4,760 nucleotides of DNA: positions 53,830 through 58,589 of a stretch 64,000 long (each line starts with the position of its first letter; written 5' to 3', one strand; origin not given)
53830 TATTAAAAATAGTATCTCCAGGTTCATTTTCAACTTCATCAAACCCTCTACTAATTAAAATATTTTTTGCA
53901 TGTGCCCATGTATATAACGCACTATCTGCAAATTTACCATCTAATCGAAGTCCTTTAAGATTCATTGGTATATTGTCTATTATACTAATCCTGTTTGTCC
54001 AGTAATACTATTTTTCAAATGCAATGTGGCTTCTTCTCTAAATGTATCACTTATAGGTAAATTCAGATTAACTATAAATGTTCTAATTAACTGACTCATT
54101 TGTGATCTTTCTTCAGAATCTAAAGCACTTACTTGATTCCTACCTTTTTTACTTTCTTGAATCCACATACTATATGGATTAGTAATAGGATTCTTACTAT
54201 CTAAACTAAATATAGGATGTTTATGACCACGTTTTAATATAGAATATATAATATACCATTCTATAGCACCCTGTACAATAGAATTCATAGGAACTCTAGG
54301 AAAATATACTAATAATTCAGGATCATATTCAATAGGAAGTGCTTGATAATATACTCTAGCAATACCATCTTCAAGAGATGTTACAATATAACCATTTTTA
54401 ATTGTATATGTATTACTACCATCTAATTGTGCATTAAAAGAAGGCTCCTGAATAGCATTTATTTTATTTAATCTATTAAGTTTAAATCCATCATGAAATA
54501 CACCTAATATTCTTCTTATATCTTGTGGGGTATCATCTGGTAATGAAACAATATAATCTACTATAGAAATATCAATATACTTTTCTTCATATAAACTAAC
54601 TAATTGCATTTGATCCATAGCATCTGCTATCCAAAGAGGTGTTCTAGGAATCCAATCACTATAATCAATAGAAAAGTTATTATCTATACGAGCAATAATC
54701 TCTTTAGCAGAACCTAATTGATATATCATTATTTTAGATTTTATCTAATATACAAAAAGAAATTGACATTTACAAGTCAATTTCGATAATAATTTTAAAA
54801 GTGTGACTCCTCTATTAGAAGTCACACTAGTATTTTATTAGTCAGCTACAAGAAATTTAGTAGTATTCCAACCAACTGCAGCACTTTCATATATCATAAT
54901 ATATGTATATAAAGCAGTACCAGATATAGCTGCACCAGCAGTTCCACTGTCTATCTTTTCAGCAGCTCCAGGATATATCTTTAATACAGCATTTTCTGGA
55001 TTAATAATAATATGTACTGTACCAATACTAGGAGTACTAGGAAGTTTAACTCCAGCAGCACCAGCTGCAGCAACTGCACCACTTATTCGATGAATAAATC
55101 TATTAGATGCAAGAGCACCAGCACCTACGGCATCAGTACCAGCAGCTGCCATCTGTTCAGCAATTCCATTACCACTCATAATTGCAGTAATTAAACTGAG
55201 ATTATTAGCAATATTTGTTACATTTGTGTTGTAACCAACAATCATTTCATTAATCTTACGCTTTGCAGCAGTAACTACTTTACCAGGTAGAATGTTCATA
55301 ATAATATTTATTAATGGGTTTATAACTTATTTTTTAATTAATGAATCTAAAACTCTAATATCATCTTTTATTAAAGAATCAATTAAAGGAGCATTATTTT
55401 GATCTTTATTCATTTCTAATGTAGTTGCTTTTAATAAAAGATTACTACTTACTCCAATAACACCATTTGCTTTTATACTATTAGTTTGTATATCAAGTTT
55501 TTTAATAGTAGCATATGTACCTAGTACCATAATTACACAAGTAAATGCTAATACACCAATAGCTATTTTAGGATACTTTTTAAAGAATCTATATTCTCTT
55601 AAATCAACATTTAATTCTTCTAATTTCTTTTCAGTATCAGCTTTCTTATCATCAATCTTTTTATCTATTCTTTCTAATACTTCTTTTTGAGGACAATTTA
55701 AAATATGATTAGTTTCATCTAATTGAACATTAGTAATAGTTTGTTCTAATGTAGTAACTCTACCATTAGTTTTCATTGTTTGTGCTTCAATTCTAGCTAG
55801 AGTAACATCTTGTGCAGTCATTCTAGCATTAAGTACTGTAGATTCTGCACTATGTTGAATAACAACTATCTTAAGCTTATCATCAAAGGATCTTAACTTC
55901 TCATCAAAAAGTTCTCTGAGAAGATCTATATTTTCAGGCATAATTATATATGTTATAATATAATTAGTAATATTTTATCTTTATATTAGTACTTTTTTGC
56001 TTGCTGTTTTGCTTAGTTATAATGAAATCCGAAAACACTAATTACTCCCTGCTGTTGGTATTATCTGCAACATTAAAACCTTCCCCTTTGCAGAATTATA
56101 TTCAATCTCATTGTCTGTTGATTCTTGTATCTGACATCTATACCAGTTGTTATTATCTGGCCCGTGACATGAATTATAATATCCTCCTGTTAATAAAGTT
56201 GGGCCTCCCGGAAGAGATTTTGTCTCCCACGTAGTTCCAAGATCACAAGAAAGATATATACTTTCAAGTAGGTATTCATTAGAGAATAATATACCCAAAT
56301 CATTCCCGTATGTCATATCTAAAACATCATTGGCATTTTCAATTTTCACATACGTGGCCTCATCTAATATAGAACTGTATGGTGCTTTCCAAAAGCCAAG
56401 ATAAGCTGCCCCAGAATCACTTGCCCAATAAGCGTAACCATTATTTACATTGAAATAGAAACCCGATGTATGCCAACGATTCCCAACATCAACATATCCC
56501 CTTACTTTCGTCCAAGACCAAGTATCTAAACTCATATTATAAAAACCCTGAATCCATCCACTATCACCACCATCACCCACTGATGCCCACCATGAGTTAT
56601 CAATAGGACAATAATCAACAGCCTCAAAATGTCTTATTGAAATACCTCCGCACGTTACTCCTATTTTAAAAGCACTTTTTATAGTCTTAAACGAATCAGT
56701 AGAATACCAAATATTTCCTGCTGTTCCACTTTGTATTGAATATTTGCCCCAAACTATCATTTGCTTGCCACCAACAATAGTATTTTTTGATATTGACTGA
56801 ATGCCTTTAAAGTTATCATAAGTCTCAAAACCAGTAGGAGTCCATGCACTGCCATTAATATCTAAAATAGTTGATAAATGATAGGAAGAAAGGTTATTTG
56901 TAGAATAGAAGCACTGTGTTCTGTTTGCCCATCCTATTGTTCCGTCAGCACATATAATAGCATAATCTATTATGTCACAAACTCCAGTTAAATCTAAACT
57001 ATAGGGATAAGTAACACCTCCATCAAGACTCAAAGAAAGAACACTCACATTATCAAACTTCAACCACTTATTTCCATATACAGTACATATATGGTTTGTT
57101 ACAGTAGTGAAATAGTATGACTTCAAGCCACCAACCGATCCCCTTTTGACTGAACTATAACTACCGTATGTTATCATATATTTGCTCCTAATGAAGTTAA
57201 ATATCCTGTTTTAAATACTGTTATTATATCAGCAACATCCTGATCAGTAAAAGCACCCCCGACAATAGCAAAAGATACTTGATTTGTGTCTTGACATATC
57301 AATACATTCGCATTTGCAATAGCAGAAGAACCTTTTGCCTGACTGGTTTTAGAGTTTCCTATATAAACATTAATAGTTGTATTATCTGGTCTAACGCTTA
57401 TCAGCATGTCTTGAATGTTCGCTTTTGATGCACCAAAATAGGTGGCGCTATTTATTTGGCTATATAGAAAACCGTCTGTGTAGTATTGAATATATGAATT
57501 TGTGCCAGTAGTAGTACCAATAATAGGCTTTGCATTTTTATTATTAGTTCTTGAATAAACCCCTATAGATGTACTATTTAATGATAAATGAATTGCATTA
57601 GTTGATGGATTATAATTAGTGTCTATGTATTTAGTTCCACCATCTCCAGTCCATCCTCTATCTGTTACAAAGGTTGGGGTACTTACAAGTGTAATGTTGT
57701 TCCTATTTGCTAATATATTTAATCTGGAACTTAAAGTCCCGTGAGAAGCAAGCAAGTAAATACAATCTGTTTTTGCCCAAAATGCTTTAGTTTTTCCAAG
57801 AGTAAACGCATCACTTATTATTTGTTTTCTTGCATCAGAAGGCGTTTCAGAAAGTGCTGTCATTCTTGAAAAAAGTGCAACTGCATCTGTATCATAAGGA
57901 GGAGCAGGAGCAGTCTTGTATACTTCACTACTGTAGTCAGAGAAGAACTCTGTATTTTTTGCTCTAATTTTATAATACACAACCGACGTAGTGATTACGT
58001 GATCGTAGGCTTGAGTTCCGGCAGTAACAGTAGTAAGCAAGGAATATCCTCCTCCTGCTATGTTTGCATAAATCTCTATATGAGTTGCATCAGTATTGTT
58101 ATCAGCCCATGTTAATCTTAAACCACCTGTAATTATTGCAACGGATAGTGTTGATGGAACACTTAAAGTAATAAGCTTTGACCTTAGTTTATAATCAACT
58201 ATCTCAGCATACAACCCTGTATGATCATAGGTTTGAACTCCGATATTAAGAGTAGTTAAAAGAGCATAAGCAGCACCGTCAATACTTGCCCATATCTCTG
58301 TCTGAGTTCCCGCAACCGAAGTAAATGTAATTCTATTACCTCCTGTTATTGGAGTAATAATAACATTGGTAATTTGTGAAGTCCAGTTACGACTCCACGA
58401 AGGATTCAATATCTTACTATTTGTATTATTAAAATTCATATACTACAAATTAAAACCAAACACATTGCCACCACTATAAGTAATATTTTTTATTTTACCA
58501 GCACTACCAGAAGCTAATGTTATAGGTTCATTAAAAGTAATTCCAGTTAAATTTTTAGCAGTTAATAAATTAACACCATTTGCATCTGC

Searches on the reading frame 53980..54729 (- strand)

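Call 7: search_protein_families(library=phrogs, proteins=[window:53980-54729:-], max_evalue=0.001)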
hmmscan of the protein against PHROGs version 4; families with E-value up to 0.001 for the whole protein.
window:53980-54729:- (249 aa): 0 families

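Call 8: search_protein_families(library=pfam, proteins=[window:53980-54729:-], max_evalue=0.01)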
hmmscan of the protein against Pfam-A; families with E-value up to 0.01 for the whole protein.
window:53980-54729:- (249 aa): 1 family
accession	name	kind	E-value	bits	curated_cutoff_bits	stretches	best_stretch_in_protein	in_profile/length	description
PF24228.1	CrAss_Ring_1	-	2.9e-14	53.6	27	2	99-219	136-248/272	Phage tail ring protein 1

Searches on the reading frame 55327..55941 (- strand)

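Call 7: search_protein_families(library=phrogs, proteins=[window:55327-55941:-], max_evalue=0.001)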
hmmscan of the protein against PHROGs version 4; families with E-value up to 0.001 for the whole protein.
window:55327-55941:- (204 aa): 1 family
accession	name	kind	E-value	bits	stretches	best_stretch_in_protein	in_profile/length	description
phrog_16654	-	unknown function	0.00056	21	0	86-137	43-95/101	-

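Call 8: search_protein_families(library=pfam, proteins=[window:55327-55941:-], max_evalue=0.01)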
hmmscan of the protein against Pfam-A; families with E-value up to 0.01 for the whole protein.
window:55327-55941:- (204 aa): 0 families

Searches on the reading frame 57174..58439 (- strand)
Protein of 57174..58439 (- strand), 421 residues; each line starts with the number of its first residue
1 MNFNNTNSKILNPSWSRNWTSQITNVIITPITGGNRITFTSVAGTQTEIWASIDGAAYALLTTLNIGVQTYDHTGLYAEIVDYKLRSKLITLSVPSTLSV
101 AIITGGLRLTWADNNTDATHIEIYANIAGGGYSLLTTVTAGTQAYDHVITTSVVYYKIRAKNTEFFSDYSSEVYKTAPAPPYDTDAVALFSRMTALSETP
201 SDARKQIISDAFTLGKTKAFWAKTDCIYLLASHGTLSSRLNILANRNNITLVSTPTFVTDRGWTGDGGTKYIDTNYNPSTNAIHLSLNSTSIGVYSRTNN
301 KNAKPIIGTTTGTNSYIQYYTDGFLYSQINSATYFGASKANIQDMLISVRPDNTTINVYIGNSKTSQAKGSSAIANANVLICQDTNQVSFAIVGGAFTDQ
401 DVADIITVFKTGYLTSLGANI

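Call 7: search_protein_families(library=phrogs, proteins=[window:57174-58439:-], max_evalue=0.001)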
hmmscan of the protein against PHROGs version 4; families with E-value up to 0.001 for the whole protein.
window:57174-58439:- (421 aa): 2 families
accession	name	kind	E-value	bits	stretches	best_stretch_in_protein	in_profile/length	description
phrog_18498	-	unknown function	4e-16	58.9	1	141-408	386-655/1220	-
phrog_26223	-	unknown function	9e-13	48.5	1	146-398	503-751/775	-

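Call 8: search_protein_families(library=pfam, proteins=[window:57174-58439:-], max_evalue=0.01)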
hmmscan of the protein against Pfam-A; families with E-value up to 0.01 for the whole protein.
window:57174-58439:- (421 aa): 0 families
